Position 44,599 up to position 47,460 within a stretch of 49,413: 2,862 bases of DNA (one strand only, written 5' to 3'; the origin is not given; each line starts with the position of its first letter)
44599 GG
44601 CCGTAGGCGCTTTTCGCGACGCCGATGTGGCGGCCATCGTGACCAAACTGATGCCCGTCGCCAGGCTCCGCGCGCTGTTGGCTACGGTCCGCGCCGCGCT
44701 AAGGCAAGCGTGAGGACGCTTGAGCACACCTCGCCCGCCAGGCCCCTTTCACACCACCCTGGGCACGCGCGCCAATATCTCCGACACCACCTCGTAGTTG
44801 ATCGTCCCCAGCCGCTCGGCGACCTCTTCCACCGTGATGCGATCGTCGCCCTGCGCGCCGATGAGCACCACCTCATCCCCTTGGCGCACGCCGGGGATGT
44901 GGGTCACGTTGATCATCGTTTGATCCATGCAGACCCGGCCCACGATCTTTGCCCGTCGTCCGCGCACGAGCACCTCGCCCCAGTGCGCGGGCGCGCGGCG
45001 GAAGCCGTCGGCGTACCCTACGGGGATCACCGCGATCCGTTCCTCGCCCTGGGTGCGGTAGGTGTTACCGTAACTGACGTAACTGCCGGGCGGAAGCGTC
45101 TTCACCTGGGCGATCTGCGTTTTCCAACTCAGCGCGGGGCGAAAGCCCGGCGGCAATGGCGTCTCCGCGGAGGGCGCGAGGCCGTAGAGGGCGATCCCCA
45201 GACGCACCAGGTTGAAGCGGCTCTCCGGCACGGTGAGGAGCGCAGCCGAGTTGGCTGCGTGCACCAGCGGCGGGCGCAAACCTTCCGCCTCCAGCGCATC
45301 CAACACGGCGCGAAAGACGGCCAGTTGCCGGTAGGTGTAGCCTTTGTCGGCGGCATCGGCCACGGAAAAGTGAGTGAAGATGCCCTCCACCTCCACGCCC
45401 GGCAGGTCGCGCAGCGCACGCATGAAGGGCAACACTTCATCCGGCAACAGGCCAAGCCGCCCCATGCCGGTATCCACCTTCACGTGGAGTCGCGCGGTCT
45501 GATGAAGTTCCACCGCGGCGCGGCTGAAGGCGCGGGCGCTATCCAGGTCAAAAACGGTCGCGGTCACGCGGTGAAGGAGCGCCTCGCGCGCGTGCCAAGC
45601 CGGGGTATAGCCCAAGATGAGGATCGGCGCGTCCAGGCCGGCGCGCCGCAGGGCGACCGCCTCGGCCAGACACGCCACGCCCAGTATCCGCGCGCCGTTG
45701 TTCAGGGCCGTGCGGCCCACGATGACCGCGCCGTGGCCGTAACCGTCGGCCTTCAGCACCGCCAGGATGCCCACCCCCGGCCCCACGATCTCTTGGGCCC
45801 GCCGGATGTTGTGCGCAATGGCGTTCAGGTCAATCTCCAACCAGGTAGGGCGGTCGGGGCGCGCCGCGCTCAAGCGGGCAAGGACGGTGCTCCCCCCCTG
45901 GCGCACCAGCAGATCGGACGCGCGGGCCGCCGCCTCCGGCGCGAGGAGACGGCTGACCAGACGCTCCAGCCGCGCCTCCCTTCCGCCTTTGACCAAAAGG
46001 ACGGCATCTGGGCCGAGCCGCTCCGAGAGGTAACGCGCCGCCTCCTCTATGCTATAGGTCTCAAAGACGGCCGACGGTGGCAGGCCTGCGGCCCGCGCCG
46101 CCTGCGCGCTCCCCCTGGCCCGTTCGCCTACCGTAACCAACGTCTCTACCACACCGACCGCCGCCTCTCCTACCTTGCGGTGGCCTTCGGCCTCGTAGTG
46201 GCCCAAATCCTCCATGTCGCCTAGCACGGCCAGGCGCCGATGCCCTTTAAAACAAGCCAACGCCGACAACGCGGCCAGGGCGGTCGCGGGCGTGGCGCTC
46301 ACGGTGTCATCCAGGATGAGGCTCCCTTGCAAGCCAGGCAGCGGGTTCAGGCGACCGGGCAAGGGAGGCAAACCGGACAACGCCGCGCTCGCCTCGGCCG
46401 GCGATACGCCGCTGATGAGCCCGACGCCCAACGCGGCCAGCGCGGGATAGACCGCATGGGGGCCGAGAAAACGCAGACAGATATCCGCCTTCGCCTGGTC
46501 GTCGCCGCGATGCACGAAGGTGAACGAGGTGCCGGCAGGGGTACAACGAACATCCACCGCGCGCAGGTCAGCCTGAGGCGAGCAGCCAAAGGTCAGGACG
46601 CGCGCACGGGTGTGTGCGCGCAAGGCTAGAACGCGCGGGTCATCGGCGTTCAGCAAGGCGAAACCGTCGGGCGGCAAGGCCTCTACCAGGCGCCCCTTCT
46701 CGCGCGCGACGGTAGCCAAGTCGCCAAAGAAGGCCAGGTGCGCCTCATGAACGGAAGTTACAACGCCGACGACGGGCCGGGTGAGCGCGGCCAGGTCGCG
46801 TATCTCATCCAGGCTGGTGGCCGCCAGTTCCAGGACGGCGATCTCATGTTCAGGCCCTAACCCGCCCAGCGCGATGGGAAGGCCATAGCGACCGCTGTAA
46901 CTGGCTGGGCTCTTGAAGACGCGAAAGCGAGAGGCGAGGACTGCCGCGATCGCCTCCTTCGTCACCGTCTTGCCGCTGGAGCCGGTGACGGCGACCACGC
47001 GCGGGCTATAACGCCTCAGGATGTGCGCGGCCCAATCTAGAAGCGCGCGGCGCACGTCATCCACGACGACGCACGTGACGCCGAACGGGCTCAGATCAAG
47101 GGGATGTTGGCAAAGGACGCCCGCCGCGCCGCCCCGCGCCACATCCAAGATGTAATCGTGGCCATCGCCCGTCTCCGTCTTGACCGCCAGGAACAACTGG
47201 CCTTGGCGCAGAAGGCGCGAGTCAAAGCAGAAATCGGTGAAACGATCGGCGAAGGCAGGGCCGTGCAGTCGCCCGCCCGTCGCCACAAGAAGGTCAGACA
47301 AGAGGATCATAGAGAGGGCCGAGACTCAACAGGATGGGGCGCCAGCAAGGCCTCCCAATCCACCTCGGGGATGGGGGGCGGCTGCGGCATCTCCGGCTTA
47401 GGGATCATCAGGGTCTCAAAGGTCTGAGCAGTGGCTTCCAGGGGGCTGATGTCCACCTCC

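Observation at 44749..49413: HDOD protein - pseudokinase - MurF::Alr fusion packed as one operon: candidate regulatory module for the D-Ala branch of peptidoglycan synthesis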

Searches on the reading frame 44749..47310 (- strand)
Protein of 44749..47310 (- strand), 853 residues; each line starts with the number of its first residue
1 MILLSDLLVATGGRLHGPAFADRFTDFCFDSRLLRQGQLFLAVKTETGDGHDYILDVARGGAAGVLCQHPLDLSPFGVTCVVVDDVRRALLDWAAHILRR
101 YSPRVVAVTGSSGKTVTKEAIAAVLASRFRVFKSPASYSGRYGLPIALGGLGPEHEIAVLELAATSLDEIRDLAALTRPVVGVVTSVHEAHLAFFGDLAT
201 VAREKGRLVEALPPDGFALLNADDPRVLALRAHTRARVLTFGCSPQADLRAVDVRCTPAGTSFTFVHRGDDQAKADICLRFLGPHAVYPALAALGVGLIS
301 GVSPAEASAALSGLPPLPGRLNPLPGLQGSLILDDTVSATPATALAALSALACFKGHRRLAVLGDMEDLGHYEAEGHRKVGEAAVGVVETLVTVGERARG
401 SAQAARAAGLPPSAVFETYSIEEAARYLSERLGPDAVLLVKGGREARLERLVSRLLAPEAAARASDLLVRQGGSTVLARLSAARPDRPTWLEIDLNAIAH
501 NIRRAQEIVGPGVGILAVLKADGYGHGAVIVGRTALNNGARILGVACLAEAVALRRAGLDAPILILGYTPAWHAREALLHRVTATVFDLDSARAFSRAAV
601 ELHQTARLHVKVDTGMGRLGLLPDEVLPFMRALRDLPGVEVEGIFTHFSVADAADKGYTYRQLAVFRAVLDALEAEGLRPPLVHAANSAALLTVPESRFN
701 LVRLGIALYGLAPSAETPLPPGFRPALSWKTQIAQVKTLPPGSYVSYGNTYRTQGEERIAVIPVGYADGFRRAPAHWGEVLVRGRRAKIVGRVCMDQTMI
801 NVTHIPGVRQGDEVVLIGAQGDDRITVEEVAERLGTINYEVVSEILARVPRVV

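Call 3: search_protein_families(library=pfam, proteins=[window:44749-47310:-], max_evalue=0.01)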
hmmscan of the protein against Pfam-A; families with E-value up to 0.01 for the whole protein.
window:44749-47310:- (853 aa): 5 families
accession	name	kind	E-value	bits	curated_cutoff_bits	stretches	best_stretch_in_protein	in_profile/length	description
PF01168.26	Ala_racemase_N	-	2.2e-73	247.1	24.1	1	493-713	1-220/220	Alanine racemase, N-terminal domain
PF00842.27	Ala_racemase_C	-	2.9e-48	163.1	25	1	726-852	1-126/127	Alanine racemase, C-terminal domain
PF08245.18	Mur_ligase_M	-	3.8e-34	118.9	24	1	108-296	1-199/200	Mur ligase middle domain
PF02875.26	Mur_ligase_C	-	5.5e-15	56.8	28.4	1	319-442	1-125/127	Mur ligase, glutamate ligase domain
PF01225.30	Mur_ligase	-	0.0045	17.7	21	0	30-79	8-76/95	Mur ligase family, catalytic domain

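Call 4: search_protein_families(library=ncbifam, proteins=[window:44749-47310:-], max_evalue=0.01)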
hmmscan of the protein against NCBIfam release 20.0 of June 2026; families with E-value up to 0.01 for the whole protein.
window:44749-47310:- (853 aa): 28 families (the best 25 are shown)
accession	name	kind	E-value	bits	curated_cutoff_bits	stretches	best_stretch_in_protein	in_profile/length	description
NF008897.0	PRK11930.1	equivalog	1.3e-135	453.4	804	2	489-852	460-818/822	bifunctional UDP-N-acetylmuramoyl-tripeptide:D-alanyl-D-alanine ligase/alanine racemase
TIGR00492.1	alr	equivalog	6.5e-110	367.5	168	1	487-852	1-366/369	alanine racemase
NF033131.1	vanT-G-Cterm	exception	9.2e-102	340.6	460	1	489-852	3-367/368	serine racemase VanT catalytic subunit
TIGR01143.1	murF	subfamily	4.9e-92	309.1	288.6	1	29-454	1-417/418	UDP-N-acetylmuramoyl-tripeptide--D-alanyl-D-alanine ligase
NF008896.0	PRK11929.1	equivalog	1.6e-89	300.9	1023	1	27-457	530-958/965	bifunctional UDP-N-acetylmuramoyl-L-alanyl-D-glutamate--2,6-diaminopimelate ligase MurE/UDP-N-acetylmuramoyl-tripeptide--D-alanyl-D-alanine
NF008041.0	PRK10773.1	equivalog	1.5e-68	231.6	551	1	7-455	9-447/453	UDP-N-acetylmuramoyl-tripeptide--D-alanyl-D-alanine ligase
NF010693.0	PRK14093.1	equivalog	2e-56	191.7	544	1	7-455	12-464/479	UDP-N-acetylmuramoylalanyl-D-glutamyl-2,6-diaminopimelate--D-alanyl-D-alanine ligase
NF033132.1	vanT-CELN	equivalog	9.8e-56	189.5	900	1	492-850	343-694/697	membrane-bound serine racemase VanT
NF009879.0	PRK13340.1-4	subfamily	9.7e-54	182.7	434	1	488-838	41-389/406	alanine racemase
NF002970.2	PRK03646.1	exception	3.1e-52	177.8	600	1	487-852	3-354/356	catabolic alanine racemase DadX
NF000792.0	PRK00053.2-3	equivalog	7.9e-46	156.8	384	1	491-851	6-356/360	alanine racemase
NF000791.0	PRK00053.2-2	equivalog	5.4e-40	137.6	218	1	492-852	5-338/340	alanine racemase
NF033133.1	vanT-L-cat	exception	7.7e-36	124.1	750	1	492-848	11-360/366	serine racemase VanT-L catalytic subunit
NF001126.0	PRK00139.1-4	equivalog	4.7e-32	111.1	373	2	156-325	173-337/486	UDP-N-acetylmuramoyl-L-alanyl-D-glutamate--2,6-diaminopimelate ligase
NF001124.0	PRK00139.1-2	equivalog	1.3e-28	100.1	476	2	23-126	27-132/500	UDP-N-acetylmuramoyl-L-alanyl-D-glutamate--2,6-diaminopimelate ligase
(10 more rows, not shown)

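Call 15: find_homologous_proteins(query=window:44749-47310:-, max_evalue=1e-50)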
Query window:44749-47310:- (853 aa): 1710 proteins with E <= 1e-50 among 8000 candidates; the best 120 are listed.
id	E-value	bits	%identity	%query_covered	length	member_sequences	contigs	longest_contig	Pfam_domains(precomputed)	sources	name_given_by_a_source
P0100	0.0e+0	1868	100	100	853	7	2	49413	PF00842.28,PF02875.27,PF08245.19,PF01168.27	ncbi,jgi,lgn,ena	-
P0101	0.0e+0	1600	86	100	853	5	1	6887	PF00842.28,PF02875.27,PF08245.19,PF01168.27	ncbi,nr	ncbi:MAG: alanine racemase [Anaerolineae bacterium]|nr:alanine racemase [Anaerolineae bacterium]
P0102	0.0e+0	1189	69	93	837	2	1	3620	PF00842.28,PF02875.27,PF08245.19,PF01168.27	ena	-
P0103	0.0e+0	1179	67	100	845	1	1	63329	PF00842.28,PF02875.27,PF08245.19,PF01225.31,PF01168.27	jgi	-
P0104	0.0e+0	1173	66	100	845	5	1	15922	PF00842.28,PF02875.27,PF08245.19,PF01225.31,PF01168.27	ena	-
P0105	0.0e+0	1164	66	100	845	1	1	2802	PF00842.28,PF02875.27,PF08245.19,PF01225.31,PF01168.27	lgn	-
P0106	0.0e+0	1146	64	100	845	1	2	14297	PF00842.28,PF02875.27,PF08245.19,PF01225.31,PF01168.27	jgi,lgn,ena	-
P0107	0.0e+0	1143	64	100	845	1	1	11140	PF00842.28,PF02875.27,PF08245.19,PF01225.31,PF01168.27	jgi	jgi:alanine racemase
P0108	0.0e+0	1134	64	100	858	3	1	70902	PF00842.28,PF02875.27,PF08245.19,PF01168.27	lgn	-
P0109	0.0e+0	1125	64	100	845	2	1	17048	PF00842.28,PF02875.27,PF08245.19,PF01225.31,PF01168.27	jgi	-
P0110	0.0e+0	1119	63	100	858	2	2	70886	PF00842.28,PF02875.27,PF08245.19,PF01168.27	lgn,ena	-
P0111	0.0e+0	1118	64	100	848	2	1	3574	PF00842.28,PF02875.27,PF08245.19,PF01225.31,PF01168.27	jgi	jgi:alanine racemase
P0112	0.0e+0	1116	63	100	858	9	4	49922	PF00842.28,PF02875.27,PF08245.19,PF01168.27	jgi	jgi:alanine racemase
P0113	0.0e+0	1116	63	100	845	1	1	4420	PF00842.28,PF02875.27,PF08245.19,PF01225.31,PF01168.27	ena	-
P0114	0.0e+0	1115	63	99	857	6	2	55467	PF00842.28,PF02875.27,PF08245.19,PF01168.27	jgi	-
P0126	0.0e+0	1098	63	100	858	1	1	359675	PF00842.28,PF02875.27,PF08245.19,PF01168.27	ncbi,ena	-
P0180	0.0e+0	1074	61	100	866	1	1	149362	PF00842.28,PF02875.27,PF08245.19,PF01225.31,PF01168.27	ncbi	-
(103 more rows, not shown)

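Call 16: find_encoding_contigs(protein=P0103, flank=6000, max_places=2)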
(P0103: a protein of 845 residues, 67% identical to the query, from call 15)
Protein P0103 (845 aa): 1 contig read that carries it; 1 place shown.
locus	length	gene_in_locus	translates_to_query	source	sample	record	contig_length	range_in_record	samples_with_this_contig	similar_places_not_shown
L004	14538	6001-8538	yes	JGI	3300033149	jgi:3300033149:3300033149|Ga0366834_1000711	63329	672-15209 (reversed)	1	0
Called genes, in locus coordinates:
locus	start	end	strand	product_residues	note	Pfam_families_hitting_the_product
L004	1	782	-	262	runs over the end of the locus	PF01520:Amidase_3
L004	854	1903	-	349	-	PF14907:NTP_transf_5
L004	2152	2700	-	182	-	PF00717:Peptidase_S24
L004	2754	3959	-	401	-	PF27840:ScmC (weak), PF07475:Hpr_kinase_C (weak)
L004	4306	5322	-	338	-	PF00535:Glycos_transf_2, PF10111:Glyco_tranf_2_2, PF13641:Glyco_tranf_2_3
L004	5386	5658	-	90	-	PF05402:PqqD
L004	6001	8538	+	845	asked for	PF01225:Mur_ligase (weak), PF08245:Mur_ligase_M, PF02875:Mur_ligase_C, PF01168:Ala_racemase_N, PF00842:Ala_racemase_C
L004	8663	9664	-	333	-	PF01636:APH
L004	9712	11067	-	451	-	PF00884:Sulfatase, PF01663:Phosphodiest (faint), PF16347:SGSH_C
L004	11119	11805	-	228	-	PF01791:DeoC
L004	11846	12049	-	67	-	-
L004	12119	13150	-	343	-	PF01663:Phosphodiest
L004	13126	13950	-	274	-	PF01663:Phosphodiest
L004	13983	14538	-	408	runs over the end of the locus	?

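Call 17: find_encoding_contigs(protein=P0126, flank=6000, max_places=2)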
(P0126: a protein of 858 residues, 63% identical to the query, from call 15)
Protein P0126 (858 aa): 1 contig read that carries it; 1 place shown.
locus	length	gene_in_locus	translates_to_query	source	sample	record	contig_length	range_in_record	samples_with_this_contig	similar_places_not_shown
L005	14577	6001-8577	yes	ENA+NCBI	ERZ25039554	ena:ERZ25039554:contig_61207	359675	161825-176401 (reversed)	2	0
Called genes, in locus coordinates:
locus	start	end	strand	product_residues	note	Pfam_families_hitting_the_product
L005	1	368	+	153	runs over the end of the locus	PF00005:ABC_tran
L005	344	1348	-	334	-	PF00291:PALP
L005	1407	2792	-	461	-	-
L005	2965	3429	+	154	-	PF20582:UPF0758_N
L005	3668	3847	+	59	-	-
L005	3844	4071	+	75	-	-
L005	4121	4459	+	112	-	PF03091:CutA1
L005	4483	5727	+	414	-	PF00069:Pkinase, PF07714:PK_Tyr_Ser-Thr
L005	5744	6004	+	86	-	-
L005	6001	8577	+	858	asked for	PF08245:Mur_ligase_M, PF02875:Mur_ligase_C, PF01168:Ala_racemase_N, PF00842:Ala_racemase_C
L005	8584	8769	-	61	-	PF02416:TatA_B_E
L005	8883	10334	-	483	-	-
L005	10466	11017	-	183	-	PF01327:Pep_deformylase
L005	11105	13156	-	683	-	PF12838:Fer4_7 (faint), PF12797:Fer4_2 (faint), PF13183:Fer4_8, PF13237:Fer4_10, PF13187:Fer4_9, PF02754:CCG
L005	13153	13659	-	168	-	-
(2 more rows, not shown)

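Call 18: find_encoding_contigs(protein=P0180, flank=6000, max_places=2)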
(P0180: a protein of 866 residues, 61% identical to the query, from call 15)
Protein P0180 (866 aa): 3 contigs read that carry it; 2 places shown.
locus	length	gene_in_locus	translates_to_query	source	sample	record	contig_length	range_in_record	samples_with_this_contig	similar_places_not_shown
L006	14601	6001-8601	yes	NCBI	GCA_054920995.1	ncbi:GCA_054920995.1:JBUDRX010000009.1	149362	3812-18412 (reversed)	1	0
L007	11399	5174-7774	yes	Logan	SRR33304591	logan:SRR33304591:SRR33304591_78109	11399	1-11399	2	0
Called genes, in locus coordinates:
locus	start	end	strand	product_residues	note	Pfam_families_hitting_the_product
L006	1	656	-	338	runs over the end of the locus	-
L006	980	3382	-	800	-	PF00122:E1-E2_ATPase, PF00702:Hydrolase, PF13246:Cation_ATPase (faint)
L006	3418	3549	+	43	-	-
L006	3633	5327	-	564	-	PF13490:zf-HC2 (weak)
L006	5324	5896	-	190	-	PF04542:Sigma70_r2, PF08281:Sigma70_r4_2, PF04545:Sigma70_r4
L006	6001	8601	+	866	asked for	PF01225:Mur_ligase (weak), PF08245:Mur_ligase_M, PF02875:Mur_ligase_C, PF01168:Ala_racemase_N, PF00842:Ala_racemase_C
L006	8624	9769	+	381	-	PF03781:FGE-sulfatase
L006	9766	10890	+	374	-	PF01266:DAO, PF13450:NAD_binding_8 (faint)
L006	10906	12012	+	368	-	PF20703:nSTAND1 (weak), PF00005:ABC_tran, PF17912:OB_MalK, PF08402:TOBE_2 (weak)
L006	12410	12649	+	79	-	PF09990:DUF2231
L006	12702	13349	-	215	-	-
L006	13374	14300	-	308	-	PF00589:Phage_integrase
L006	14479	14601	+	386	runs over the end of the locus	PF11638:DnaA_N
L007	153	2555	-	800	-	PF00122:E1-E2_ATPase, PF00702:Hydrolase, PF13246:Cation_ATPase (faint)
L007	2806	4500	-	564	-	PF13490:zf-HC2 (weak)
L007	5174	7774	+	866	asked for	PF01225:Mur_ligase (weak), PF08245:Mur_ligase_M, PF02875:Mur_ligase_C, PF01168:Ala_racemase_N, PF00842:Ala_racemase_C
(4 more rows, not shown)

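Call 33: find_related_loci(query=A4, collection=metagenome_contigs, flank=6000)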
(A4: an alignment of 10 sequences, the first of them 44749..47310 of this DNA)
Query A4 (853 aa) in metagenome_contigs; peptide patterns used: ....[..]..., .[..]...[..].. (x = any residue, [..] = any of these).
600 stretches matched a pattern (row limit reached: there are more); 597 encode a relative of the query (tblastn E <= 1e-3); the best 80 are kept; 80 distinct loci.
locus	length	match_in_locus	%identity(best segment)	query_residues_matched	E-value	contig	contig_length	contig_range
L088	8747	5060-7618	58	1-852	0e+0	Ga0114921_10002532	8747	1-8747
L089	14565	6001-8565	57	1-853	0e+0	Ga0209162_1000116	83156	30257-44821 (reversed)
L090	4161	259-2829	58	1-852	0e+0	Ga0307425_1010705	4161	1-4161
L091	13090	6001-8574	59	1-852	0e+0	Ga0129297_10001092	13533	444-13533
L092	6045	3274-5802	56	1-852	0e+0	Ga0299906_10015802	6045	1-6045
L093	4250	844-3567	55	1-853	0e+0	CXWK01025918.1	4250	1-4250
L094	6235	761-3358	56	1-851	0e+0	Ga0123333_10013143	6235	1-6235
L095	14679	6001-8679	47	1-852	0e+0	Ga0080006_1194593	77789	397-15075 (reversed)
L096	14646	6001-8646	50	1-852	0e+0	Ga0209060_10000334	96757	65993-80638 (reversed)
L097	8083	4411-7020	50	1-852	0e+0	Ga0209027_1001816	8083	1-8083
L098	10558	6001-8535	53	1-853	0e+0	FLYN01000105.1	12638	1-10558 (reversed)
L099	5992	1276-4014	46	1-852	0e+0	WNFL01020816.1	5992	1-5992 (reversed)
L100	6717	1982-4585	48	1-852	0e+0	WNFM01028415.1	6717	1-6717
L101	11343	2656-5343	47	1-852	0e+0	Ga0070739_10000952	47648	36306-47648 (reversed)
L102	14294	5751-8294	52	1-853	0e+0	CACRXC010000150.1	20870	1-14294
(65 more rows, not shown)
